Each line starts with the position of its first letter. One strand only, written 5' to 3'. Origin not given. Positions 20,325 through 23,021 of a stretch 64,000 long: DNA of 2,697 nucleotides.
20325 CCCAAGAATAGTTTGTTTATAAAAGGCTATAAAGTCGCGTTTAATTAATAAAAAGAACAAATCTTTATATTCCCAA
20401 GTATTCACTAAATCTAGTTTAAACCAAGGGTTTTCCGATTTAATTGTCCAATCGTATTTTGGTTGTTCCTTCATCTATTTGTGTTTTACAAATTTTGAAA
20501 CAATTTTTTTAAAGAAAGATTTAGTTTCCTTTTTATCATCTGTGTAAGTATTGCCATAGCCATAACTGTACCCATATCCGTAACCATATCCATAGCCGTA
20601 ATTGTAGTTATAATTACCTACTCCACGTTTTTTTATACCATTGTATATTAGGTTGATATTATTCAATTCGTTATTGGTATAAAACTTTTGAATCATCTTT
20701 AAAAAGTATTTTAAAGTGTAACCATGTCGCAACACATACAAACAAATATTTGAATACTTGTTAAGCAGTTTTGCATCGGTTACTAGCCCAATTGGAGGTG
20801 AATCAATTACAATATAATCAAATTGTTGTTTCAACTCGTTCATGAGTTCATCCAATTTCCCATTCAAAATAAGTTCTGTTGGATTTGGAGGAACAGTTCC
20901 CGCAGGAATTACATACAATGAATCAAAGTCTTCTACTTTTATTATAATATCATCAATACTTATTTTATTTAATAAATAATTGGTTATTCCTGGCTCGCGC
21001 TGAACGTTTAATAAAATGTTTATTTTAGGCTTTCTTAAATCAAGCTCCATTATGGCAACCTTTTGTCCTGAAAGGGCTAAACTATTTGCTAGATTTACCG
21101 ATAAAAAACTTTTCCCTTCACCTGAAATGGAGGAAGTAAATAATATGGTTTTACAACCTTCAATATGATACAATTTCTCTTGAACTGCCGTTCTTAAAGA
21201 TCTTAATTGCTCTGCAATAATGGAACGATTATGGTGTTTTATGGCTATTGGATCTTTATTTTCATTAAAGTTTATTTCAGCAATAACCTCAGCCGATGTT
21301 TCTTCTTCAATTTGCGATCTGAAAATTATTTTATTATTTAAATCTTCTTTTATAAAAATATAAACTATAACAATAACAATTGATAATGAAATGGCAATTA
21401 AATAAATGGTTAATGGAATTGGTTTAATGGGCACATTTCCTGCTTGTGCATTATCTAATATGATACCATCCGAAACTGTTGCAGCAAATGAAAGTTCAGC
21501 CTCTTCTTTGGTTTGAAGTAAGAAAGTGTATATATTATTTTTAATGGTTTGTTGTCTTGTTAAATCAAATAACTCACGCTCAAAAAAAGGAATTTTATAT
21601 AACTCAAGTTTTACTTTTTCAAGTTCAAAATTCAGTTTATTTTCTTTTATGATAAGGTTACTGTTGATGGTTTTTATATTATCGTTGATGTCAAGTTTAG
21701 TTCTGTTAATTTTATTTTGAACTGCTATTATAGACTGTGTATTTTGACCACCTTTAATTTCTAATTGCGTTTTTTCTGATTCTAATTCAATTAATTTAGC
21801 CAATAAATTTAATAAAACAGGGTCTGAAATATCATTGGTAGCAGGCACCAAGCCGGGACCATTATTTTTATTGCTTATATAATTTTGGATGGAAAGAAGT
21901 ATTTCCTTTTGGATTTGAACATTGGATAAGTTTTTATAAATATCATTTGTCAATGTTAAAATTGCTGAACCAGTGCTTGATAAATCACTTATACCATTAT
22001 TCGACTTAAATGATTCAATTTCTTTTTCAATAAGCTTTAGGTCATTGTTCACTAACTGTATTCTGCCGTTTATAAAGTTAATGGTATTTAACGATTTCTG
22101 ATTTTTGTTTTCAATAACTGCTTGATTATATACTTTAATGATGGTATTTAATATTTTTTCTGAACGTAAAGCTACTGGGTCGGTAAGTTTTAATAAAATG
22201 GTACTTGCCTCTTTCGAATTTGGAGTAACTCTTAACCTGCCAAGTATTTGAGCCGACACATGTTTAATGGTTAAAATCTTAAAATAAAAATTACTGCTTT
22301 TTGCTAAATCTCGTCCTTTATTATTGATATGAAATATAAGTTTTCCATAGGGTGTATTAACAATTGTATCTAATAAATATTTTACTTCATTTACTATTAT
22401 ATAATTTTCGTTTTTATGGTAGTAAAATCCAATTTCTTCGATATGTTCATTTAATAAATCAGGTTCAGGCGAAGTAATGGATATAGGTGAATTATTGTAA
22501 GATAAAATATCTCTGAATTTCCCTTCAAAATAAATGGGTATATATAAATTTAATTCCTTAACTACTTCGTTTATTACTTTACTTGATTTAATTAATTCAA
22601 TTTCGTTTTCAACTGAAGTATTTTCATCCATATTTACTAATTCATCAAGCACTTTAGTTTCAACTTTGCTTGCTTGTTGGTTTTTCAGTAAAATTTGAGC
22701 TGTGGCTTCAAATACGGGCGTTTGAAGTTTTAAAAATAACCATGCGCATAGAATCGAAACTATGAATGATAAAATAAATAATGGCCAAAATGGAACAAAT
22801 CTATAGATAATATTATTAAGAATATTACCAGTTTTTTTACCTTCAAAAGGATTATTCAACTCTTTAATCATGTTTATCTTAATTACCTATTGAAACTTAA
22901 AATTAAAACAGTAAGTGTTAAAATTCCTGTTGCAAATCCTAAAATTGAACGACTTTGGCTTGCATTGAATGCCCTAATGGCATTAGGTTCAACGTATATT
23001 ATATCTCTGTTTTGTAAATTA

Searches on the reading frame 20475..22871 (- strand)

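Call 52: search_protein_families(library=pfam, proteins=[window:20475-22871:-], max_evalue=0.001)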
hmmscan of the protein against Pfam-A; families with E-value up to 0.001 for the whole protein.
window:20475-22871:- (798 aa): 6 families
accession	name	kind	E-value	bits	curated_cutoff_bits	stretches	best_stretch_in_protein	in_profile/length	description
PF13614.12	AAA_31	-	1.8e-11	44.8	27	1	574-705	2-140/177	AAA domain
PF13807.11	GNVR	-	4e-09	36.7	27.7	1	431-509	3-81/82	G-rich domain on putative tyrosine kinase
PF10609.15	ParA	-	1.9e-08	34.5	27.1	1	575-693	5-121/246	NUBPL iron-transfer P-loop NTPase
PF02706.20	Wzz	-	3.6e-08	34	25.5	1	30-107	17-91/91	Chain length determinant protein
PF09140.17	MipZ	-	2.5e-06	27.4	20.7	1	576-692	3-108/262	ATPase MipZ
PF01656.29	CbiA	-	3.3e-06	27.5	25.4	1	576-749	1-86/125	CobQ/CobB/MinD/ParA nucleotide binding domain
